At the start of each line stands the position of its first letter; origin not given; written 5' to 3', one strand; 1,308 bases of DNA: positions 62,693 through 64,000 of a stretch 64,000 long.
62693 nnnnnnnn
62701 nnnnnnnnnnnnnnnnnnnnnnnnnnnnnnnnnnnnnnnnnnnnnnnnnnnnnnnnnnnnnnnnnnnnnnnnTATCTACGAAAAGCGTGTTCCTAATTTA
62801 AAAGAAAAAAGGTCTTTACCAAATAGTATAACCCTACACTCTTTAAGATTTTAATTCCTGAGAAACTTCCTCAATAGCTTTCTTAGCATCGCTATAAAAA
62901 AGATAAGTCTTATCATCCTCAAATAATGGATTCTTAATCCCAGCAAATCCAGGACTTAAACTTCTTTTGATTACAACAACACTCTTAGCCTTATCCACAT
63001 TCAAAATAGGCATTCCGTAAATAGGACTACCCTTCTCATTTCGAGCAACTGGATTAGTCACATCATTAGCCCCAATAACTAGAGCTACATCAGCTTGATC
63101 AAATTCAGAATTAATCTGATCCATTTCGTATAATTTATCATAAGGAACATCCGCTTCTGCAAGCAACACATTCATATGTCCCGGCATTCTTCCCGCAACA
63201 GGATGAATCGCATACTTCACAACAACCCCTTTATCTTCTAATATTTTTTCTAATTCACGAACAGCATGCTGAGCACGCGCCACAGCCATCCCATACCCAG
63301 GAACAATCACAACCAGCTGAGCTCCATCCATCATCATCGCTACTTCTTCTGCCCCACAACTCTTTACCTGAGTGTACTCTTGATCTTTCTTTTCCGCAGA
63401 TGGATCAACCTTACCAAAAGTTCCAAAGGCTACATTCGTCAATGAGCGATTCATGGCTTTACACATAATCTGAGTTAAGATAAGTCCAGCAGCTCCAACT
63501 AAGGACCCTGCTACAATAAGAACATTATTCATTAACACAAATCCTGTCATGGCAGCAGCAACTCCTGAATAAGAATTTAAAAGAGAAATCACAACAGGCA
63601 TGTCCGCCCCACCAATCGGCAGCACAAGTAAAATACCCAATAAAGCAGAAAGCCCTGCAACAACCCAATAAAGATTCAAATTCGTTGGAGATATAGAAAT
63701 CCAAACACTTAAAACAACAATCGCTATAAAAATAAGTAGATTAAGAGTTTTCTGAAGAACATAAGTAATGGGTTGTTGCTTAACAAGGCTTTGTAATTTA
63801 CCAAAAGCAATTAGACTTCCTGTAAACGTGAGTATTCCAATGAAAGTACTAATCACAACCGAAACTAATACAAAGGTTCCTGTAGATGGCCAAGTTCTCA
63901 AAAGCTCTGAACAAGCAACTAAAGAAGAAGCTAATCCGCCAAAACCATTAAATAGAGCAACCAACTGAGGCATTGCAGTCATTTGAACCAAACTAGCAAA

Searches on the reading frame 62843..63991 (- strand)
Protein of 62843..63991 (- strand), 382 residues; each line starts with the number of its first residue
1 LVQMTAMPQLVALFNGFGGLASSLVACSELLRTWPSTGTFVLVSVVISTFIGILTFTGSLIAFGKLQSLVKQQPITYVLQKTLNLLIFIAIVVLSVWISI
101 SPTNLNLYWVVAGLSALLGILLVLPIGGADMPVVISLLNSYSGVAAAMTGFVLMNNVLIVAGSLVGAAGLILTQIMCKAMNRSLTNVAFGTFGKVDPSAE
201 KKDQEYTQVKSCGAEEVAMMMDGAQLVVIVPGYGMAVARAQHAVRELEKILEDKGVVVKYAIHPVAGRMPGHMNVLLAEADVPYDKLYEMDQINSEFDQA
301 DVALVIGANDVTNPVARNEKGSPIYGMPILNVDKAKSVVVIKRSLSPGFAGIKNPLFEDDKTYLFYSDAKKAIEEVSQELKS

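Call 68: search_protein_families(library=pfam, proteins=[window:62843-63991:-], max_evalue=0.00001)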
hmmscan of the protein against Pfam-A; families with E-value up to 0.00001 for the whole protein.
window:62843-63991:- (382 aa): 1 family
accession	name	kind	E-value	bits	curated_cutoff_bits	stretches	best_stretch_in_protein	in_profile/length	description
PF02233.22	PNTB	-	2.8e-167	557.7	31.7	1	2-378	75-455/456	NAD(P) transhydrogenase beta subunit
